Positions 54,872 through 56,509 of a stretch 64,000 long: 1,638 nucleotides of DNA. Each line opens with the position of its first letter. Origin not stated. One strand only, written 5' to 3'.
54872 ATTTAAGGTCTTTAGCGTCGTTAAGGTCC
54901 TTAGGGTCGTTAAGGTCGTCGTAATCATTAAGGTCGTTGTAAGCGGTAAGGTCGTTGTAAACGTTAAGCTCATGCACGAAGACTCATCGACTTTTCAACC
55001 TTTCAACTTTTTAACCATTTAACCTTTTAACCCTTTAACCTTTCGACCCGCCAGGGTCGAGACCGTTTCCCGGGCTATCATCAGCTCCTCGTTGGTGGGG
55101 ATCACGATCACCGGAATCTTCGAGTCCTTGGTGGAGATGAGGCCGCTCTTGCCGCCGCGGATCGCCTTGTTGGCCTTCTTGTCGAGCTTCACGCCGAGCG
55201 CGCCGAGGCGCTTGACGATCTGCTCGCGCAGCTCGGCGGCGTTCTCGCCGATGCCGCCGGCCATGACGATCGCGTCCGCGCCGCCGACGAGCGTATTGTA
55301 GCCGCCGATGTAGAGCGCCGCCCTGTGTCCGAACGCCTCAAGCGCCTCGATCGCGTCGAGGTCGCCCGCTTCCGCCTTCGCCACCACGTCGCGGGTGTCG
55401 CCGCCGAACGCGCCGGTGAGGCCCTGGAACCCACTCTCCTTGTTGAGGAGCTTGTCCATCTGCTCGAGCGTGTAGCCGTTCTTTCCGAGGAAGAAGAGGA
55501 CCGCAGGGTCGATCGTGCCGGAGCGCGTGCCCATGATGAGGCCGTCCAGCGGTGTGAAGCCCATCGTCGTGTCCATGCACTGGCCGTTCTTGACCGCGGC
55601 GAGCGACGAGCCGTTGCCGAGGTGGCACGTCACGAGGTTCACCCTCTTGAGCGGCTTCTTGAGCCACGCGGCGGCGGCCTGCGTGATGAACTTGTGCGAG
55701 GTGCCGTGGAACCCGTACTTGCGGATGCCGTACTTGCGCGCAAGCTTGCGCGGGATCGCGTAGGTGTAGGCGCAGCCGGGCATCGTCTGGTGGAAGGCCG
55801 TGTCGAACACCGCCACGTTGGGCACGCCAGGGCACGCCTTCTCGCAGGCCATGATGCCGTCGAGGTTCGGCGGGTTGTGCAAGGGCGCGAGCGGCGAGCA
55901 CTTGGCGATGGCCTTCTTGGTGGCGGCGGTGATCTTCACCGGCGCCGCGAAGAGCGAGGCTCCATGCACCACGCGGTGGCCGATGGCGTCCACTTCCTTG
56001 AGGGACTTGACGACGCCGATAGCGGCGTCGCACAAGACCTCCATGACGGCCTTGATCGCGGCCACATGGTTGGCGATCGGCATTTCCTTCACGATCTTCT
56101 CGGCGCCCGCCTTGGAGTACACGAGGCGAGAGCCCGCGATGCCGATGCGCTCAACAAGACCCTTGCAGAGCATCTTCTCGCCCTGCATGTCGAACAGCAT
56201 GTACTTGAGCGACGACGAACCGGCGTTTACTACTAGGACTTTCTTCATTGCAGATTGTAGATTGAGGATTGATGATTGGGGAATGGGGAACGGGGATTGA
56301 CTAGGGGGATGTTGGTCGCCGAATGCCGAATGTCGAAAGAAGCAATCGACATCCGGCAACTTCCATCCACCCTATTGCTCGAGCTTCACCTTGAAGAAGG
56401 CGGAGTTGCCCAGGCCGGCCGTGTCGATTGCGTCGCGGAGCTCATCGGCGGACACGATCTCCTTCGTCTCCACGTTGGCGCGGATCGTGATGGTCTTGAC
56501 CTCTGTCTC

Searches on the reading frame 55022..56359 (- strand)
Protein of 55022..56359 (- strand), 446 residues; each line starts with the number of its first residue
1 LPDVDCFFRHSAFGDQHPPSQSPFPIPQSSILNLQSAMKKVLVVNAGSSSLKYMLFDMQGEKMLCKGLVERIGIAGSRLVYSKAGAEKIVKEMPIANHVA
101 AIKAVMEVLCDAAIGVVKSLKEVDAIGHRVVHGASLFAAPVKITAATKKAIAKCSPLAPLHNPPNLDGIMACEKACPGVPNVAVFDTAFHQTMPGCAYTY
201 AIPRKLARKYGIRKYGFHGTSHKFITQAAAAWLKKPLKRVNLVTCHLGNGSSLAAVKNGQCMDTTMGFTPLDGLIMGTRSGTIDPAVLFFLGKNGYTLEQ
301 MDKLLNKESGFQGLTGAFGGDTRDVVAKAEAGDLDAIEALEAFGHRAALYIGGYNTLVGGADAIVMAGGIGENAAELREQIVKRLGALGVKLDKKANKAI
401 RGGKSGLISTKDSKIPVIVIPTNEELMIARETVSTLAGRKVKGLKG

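Call 89: search_protein_families(library=pfam, proteins=[window:55022-56359:-], max_evalue=0.00001)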
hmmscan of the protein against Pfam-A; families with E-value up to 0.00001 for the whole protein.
window:55022-56359:- (446 aa): 1 family
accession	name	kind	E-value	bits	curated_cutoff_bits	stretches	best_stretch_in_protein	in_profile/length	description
PF00871.23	Acetate_kinase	-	2.7e-144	481.1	22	1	40-430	1-392/392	Acetokinase family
